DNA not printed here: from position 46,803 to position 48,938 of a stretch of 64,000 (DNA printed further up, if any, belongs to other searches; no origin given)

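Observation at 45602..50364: Operon linking a VirD4/TraG-like coupling ATPase with a secreted lamin-tail-domain protein and a GH-like exo-enzyme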

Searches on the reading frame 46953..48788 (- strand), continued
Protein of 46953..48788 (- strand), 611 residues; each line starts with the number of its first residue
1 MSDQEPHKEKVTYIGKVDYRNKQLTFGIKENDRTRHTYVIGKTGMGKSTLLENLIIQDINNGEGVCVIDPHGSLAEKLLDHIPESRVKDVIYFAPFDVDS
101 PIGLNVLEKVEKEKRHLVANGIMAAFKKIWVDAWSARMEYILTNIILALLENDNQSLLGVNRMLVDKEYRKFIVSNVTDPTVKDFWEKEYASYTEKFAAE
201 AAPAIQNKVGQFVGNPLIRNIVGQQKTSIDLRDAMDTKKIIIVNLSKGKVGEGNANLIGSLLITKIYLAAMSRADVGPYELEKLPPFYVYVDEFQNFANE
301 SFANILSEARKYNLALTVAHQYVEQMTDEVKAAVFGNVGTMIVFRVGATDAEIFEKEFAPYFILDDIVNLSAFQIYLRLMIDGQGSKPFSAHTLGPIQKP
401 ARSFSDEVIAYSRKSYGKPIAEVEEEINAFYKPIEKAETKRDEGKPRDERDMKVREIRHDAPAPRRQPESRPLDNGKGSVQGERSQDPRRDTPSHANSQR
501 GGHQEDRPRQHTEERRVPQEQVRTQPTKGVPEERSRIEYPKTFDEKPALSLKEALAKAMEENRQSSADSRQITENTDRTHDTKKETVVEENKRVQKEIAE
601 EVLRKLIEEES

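Call 30: find_related_loci(query=A1, collection=genome_contigs, flank=8000)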
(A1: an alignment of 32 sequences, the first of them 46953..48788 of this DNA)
Query A1 (611 aa) in genome_contigs; peptide patterns used: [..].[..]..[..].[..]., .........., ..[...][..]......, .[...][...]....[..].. (x = any residue, [..] = any of these).
600 stretches matched a pattern (row limit reached: there are more); 598 encode a relative of the query (tblastn E <= 1e-3); the best 80 are kept; 80 distinct loci.
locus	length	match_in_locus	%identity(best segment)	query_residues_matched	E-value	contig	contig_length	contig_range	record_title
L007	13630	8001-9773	62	9-609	0e+0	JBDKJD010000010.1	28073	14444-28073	MAG: Candidatus Parcubacteria bacterium isolate guil_2019_sw_WHONDRS-S19S_0049_A_bin.3 scaffold_0000120, whole genome sh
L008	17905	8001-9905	53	10-610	0e+0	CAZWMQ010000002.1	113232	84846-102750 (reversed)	MAG TPA_asm: uncultured Candidatus Saccharibacteria bacterium isolate SRP263991_co5_74 genome assembly, contig: NODE_385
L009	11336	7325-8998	57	10-574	0e+0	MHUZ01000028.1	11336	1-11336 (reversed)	MAG: Candidatus Yonathbacteria bacterium RIFOXYD1_FULL_52_36 rifoxyd1_full_scaffold_4524, whole genome shotgun sequence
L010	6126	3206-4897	54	8-582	0e+0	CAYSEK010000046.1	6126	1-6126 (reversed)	MAG TPA_asm: uncultured Candidatus Saccharibacteria bacterium isolate SRP128015_co3_135 genome assembly, contig: NODE_17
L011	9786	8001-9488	61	6-512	0e+0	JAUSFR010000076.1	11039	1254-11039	MAG: bacterium isolate E14_maxbin.342_sub E14_k141_189132, whole genome shotgun sequence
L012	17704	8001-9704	55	9-599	0e+0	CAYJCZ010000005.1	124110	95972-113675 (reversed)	MAG TPA_asm: uncultured Candidatus Saccharibacteria bacterium isolate ERP123247_co1_110 genome assembly, contig: NODE_62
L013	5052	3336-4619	65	7-434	0e+0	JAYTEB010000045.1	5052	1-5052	MAG: Candidatus Lloydbacteria bacterium isolate GFS_1902 GFS_1902_44, whole genome shotgun sequence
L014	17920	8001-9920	51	10-608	0e+0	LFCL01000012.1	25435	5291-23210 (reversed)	MAG: Parcubacteria bacterium C7867-002 C7867_00204, whole genome shotgun sequence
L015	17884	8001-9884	51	7-608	0e+0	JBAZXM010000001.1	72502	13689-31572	MAG: Candidatus Paceibacterota bacterium isolate SO_2017_GW1_56 NODE_2129_length_72502_cov_1.309997_OW334_2017, whole ge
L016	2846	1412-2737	63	7-448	0e+0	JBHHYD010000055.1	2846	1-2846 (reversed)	MAG: Candidatus Paceibacteria bacterium isolate Maj_2_bin.9 NODE_24421_length_2846_cov_4.704407, whole genome shotgun se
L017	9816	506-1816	64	10-449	0e+0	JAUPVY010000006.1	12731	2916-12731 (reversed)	MAG: Patescibacteria group bacterium isolate erpe_2018_sw_42hr_WHONDRS-SW48-000099_A_bin.74 scaffold_1172, whole genome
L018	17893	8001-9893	50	9-608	0e+0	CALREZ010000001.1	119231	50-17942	MAG: Candidatus Nomurabacteria bacterium isolate Ike-200m-9 genome assembly, contig: Ike-200-c45, whole genome shotgun s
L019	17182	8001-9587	57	10-515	0e+0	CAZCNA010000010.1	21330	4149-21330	MAG TPA_asm: uncultured Candidatus Saccharibacteria bacterium isolate SRP220891_co5_247 genome assembly, contig: NODE_14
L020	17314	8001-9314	65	10-450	0e+0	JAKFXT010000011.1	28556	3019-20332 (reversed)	MAG: Patescibacteria group bacterium isolate ND4_Bin_14 ND4_0000060, whole genome shotgun sequence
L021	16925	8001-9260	66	12-431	0e+0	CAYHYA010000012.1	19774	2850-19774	MAG TPA_asm: uncultured Candidatus Saccharibacteria bacterium isolate ERP119705_co17_149 genome assembly, contig: NODE_3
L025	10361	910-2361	60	9-475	0e+0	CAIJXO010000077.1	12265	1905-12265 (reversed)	uncultured bacterium isolate Loclat_bin-10598 genome assembly, contig: bin-10598:077/119, whole genome shotgun sequence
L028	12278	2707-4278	53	9-574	0e+0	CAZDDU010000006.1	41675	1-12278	MAG TPA_asm: uncultured Candidatus Saccharibacteria bacterium isolate SRP286056_co1_543 genome assembly, contig: NODE_93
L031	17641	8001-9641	53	9-563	0e+0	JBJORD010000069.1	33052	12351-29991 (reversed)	MAG: Candidatus Parcubacteria bacterium isolate yakimariver_2019_sw_WHONDRS-S19S_0060_B_bin.95 scaffold_423775, whole ge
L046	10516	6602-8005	56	9-494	1e-178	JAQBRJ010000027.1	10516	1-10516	MAG: Parcubacteria group bacterium isolate RYN_396 scaffold_569849, whole genome shotgun sequence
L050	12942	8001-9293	60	9-438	1e-173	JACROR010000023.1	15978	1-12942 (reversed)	MAG: Candidatus Niyogibacteria bacterium isolate NC_groundwater_1966_Pr3_S-0.2um_45_3 scaffold_581838, whole genome shot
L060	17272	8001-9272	57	5-427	3e-164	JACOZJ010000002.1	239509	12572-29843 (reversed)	MAG: Candidatus Wildermuthbacteria bacterium isolate NC_groundwater_202_Ag_S-0.1um_47_23 S4_GD2017_2_S1_scaffold_14, who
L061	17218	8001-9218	61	9-417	1e-163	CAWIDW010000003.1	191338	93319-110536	MAG: uncultured bacterium isolate MFD04540.bin.3.21 genome assembly, contig: contig_3310, whole genome shotgun sequence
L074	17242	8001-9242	58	11-427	1e-159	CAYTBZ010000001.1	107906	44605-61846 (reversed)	MAG TPA_asm: uncultured Gammaproteobacteria bacterium isolate binchicken_co6_188 genome assembly, contig: NODE_46_length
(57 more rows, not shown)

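Call 37: search_protein_families(library=pfam, proteins=[L050:6782-7975:+, L060:6642-8006:+, L050:5669-6760:+, P0297, P0321], max_evalue=0.01)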
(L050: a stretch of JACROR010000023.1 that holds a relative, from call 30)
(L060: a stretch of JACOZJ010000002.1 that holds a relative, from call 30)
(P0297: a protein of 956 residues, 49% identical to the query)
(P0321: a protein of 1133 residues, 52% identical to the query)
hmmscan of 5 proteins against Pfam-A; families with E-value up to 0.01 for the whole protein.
L050:6782-7975:+ (397 aa): 0 families

L060:6642-8006:+ (454 aa): 0 families

L050:5669-6760:+ (363 aa): 2 families
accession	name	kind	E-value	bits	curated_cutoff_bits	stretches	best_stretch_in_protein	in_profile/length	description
PF04545.22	Sigma70_r4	-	2.5e-14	53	24.1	1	35-87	1-49/50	Sigma-70, region 4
PF05066.19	HARE-HTH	-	6e-06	27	25.9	1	242-300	4-70/71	HB1, ASXL, restriction endonuclease HTH domain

P0297 (956 aa): 4 families
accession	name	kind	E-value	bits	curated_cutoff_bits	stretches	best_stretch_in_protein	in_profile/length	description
PF10412.15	TrwB_AAD_bind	-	7.4e-11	42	20.5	1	447-759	12-310/387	Type IV secretion-system coupling protein DNA-binding domain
PF12696.13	TraG-D_C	-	3.5e-05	24.2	22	1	701-766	3-71/126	TraM recognition site of TraD and TraG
PF01935.23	DUF87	-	6e-05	23.7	23.2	1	451-666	24-206/220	Helicase HerA, central domain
PF02534.20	T4SS-DNA_transf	-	7.3e-05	22.2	20.1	0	440-527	42-118/468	Type IV secretory system Conjugative DNA transfer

P0321 (1133 aa): 8 families
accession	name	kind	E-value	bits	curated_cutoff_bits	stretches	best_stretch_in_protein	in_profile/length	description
PF02534.20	T4SS-DNA_transf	-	2.6e-08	33.6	20.1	1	543-700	191-347/468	Type IV secretory system Conjugative DNA transfer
PF10412.15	TrwB_AAD_bind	-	3.8e-08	33.1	20.5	1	408-699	15-288/387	Type IV secretion-system coupling protein DNA-binding domain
PF01935.23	DUF87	-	2.8e-05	24.7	23.2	1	408-457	23-69/220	Helicase HerA, central domain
PF12696.13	TraG-D_C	-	3.3e-05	24.3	22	1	659-717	3-66/126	TraM recognition site of TraD and TraG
PF25199.1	nSTAND_NTPase5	-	0.00027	21.2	34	1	406-485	39-120/145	Novel STAND NTPase 5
PF13401.12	AAA_22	-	0.00029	21.6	27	0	407-445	4-42/130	AAA domain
PF00005.33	ABC_tran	-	0.0033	18.5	25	0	408-446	11-46/137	ABC transporter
PF13555.12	AAA_29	-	0.0087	16.2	27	0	406-426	20-40/61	P-loop containing region of AAA domain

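Call 39: search_solved_structures(query=A1, max_evalue=1)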
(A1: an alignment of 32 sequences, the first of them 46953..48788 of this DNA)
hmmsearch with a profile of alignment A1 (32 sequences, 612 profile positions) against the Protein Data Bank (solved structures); distinct sequences matched with E-value up to 1: 21.
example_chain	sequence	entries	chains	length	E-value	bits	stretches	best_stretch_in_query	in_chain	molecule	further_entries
1gl6_A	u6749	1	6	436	4.3e-07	32.5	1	31-74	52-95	ATPASE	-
1e9r_A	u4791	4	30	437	4.3e-07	32.5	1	31-74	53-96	CONJUGAL TRANSFER PROTEIN TRWB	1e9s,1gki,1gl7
6sz9_A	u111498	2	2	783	0.00044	22.5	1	8-71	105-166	IcmO (DotL)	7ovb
9bht_C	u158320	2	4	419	0.043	16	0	35-59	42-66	CiSeptin-7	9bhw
2kjq_A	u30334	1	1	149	0.061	15.5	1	31-67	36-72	DnaA-related protein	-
6yej_A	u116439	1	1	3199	0.074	15.2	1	435-511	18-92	Huntingtin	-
12zn_B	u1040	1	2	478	0.075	15.2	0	34-59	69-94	Septin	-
7es4_A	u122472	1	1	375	0.12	14.5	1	262-323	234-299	DNA phosphorothioation-dependent restriction protein DptH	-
9x1l_A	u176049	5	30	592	0.12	14.5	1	31-72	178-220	DNA helicase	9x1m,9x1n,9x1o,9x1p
29vf_O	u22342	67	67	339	0.29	13.2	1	475-524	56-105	TATA-box-binding protein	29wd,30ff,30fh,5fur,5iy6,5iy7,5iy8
7cu3_B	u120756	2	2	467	0.34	13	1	476-512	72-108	Transmembrane protein FAM155A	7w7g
8wiv_A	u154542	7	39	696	0.7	11.9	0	31-73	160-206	Helicase HerA central domain-containing protein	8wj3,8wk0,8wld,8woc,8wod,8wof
4fe8_A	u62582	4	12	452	0.79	11.8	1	382-494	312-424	Maltose-binding periplasmic protein,Huntingtin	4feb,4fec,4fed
7zds_C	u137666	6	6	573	0.82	11.7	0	32-52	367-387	ATP-binding/permease protein CydC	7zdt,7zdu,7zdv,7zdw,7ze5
7zd5_C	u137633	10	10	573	0.82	11.7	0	32-52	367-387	ATP-binding/permease protein CydC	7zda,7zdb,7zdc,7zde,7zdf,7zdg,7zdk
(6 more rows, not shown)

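Call 49: predict_structure(alignment_id=A2)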
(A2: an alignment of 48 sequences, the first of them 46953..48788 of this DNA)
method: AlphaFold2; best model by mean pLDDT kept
length: 611 residues; sequences in the alignment: 48
mean_pLDDT: 64.6   pTM: 0.62
mean pLDDT of the five models: 64.6, 64.5, 62.4, 62.0, 57.0
residues with pLDDT >= 90: 83; 70-90: 194; 50-70: 130; < 50: 204
segments of 3 or more residues with pLDDT < 50: 1-5, 43-46, 336-386, 388-392, 444-549, 571-598
pLDDT, mean of each block of 10 residues (from residue 1): 53 62 63 62 54 81 86 87 95 91 86 86 80 79 92 89 87 91 88 71 77 82 87 89 80 78 83 72 71 62 62 56 58 49 38 46 35 35 46 64 95 94 91 70 48 43 42 37 33 31 31 32 33 35 42 75 62 43 40 45 68 43
secondary structure, 60 per line:
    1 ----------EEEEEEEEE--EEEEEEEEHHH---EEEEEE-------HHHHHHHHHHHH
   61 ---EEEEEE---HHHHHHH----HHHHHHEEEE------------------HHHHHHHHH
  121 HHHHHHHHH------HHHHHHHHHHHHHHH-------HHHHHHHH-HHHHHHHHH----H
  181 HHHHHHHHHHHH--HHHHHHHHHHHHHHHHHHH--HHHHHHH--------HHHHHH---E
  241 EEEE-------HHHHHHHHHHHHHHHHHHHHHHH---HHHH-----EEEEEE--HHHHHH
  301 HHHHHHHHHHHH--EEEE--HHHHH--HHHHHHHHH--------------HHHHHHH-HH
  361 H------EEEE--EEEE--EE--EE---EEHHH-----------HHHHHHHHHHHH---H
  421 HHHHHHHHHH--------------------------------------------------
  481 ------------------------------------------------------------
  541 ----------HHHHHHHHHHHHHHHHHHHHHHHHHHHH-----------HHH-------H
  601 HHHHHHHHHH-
elements in order: E11-19 E22-29 E36-41 H49-60 E64-69 H73-79 H84-89 E90-93 H112-129 H136-150 H158-165 H167-175 H180-192 H195-213 H216-222 H231-236 E240-244 H252-274 H278-281 E287-292 H295-312 E315-318 H321-325 H328-336 H351-357 E368-371 E374-377 H405-416 H420-430 H551-578 H600-610

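Call 82: search_protein_families(library=padloc, proteins=[window:46953-48788:-], max_evalue=0.01)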
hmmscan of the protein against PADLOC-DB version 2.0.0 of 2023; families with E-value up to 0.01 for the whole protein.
window:46953-48788:- (611 aa): 6 families
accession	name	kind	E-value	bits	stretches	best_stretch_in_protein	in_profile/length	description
PDLC04140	mad8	-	2.8e-18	64.5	1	13-356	5-264/314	mads_8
PDLC04103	HerA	-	1.2e-11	41.7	2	34-74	172-212/579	-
PDLC04105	HerA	-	2.5e-08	31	1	34-88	166-221/576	-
PDLC02684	DndH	-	4.7e-05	19.1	1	6-328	1337-1643/1715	DndH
PDLC01055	HerA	-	0.00019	18.3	1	35-83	158-208/532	Type III coevolved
PDLC00285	PtuA1|PtuA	-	0.0026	15.1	1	15-61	5-53/432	AAA ATPase domain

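Call 83: search_protein_families(library=phrogs, proteins=[window:46953-48788:-], max_evalue=0.001)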
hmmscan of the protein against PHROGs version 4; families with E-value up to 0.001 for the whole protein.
window:46953-48788:- (611 aa): 3 families
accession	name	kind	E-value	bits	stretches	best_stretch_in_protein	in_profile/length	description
phrog_5156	-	unknown function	4e-70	237.9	1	9-439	383-816/824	-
phrog_7035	-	unknown function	1.8e-12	47.5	2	6-76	183-255/969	-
phrog_2666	-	head and packaging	2.7e-08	33.9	1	20-78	307-365/555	terminase large subunit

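Call 88: list_cluster_members(proteins=[window:46953-48788:-, window:45602-46948:-, window:48876-50093:-, window:50090-50311:-])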
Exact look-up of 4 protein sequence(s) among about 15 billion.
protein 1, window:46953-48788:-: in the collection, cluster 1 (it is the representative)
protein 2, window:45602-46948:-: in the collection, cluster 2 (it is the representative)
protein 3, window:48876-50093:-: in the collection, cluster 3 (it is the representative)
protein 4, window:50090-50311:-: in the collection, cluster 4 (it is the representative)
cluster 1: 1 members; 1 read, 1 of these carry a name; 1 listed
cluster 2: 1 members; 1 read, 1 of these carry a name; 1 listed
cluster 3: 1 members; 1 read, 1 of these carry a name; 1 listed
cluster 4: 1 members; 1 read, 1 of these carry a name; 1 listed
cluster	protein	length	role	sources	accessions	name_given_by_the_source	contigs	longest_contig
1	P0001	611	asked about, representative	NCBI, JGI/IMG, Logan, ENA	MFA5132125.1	MAG: type IV secretion system DNA-binding domain-containing protein [Candidatus ...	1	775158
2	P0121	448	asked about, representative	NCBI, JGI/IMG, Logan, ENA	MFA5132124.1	MAG: lamin tail domain-containing protein [Candidatus Paceibacterota bacterium]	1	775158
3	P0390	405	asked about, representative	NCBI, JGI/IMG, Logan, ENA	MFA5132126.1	MAG: putative glycoside hydrolase [Candidatus Paceibacterota bacterium]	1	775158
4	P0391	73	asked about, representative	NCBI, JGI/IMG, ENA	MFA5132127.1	MAG: hypothetical protein WC444_02235 [Candidatus Paceibacterota bacterium]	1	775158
